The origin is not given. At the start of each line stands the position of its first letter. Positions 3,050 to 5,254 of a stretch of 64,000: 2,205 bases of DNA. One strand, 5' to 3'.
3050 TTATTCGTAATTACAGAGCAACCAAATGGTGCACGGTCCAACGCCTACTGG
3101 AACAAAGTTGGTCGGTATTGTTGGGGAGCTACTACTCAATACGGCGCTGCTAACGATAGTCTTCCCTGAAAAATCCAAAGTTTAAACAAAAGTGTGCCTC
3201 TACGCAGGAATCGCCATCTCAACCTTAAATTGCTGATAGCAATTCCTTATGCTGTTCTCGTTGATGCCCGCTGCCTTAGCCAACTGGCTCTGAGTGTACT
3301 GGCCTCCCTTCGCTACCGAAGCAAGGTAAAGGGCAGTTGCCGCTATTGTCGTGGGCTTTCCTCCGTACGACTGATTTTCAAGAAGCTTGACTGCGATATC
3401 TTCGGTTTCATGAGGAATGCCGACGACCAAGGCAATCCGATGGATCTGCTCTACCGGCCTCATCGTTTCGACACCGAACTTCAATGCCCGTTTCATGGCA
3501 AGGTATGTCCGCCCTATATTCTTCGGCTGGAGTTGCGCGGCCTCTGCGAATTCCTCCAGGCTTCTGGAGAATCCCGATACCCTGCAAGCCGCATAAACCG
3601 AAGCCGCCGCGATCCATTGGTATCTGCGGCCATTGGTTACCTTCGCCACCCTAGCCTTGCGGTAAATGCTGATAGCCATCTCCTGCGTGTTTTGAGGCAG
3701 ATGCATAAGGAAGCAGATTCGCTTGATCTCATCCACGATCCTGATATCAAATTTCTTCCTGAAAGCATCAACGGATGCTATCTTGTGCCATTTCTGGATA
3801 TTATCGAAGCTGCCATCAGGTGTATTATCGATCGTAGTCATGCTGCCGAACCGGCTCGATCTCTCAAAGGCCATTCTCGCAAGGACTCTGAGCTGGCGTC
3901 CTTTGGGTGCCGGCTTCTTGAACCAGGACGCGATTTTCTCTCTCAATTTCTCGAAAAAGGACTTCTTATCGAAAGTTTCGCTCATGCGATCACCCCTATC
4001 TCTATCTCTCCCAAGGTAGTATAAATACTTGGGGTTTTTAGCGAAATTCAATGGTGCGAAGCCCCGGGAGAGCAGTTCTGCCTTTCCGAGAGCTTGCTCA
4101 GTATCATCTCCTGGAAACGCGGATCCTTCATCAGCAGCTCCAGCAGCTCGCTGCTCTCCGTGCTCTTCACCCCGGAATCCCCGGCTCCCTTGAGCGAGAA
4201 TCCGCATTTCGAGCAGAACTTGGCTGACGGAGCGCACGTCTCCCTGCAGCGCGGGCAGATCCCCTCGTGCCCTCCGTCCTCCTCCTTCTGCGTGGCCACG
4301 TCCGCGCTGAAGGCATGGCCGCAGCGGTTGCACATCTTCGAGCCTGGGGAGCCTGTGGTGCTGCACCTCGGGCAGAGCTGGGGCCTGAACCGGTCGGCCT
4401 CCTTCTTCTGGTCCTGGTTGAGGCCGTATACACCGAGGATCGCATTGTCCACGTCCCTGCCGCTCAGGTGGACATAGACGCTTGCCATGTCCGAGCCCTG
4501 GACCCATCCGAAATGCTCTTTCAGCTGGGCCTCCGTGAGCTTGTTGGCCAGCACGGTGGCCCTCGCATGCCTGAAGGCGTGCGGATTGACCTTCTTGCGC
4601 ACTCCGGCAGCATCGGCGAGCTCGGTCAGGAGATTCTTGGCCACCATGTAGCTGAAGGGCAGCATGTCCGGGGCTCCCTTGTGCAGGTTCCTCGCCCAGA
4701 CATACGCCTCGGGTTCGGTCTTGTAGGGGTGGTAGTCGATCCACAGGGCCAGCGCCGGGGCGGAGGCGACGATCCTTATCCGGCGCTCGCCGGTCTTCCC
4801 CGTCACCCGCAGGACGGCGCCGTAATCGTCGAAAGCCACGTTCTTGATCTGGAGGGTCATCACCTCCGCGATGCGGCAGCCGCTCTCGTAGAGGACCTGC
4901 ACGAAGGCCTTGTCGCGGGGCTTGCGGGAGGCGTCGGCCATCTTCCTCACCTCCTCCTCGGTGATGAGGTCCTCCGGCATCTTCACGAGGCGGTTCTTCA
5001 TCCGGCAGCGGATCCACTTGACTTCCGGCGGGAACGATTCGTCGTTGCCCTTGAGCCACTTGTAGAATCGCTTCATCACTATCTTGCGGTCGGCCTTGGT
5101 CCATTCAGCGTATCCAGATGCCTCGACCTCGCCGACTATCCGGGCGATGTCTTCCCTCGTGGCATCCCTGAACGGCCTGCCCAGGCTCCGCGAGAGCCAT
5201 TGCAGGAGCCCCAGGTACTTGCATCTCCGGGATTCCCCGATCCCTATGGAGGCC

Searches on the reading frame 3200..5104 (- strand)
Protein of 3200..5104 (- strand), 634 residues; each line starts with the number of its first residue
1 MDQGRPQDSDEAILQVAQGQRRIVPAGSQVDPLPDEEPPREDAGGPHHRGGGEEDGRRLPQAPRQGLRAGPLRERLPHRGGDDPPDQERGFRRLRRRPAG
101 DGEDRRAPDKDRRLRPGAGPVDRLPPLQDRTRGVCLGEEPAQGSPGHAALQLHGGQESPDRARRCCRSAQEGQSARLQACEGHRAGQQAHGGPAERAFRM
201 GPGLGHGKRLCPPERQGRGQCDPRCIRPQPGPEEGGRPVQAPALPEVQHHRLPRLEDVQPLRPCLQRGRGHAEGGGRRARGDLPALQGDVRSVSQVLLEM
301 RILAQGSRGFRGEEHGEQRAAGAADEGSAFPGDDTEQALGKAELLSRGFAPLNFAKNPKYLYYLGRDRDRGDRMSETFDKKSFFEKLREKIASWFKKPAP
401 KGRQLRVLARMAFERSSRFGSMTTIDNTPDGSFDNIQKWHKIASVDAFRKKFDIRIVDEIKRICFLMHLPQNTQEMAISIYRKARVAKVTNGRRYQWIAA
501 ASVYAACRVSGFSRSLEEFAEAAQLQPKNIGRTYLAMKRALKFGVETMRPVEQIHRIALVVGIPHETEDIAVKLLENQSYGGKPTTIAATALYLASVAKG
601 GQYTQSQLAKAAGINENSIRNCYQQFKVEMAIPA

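Call 48: search_protein_families(library=ncbifam, proteins=[window:3200-5104:-], max_evalue=0.00001)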
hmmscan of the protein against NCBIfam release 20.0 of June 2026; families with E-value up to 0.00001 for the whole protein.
window:3200-5104:- (634 aa): 1 family
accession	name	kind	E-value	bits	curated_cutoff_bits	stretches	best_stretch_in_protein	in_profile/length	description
NF001658.0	PRK00423.1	subfamily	3e-37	128.4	384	1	435-632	106-308/312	transcription initiation factor IIB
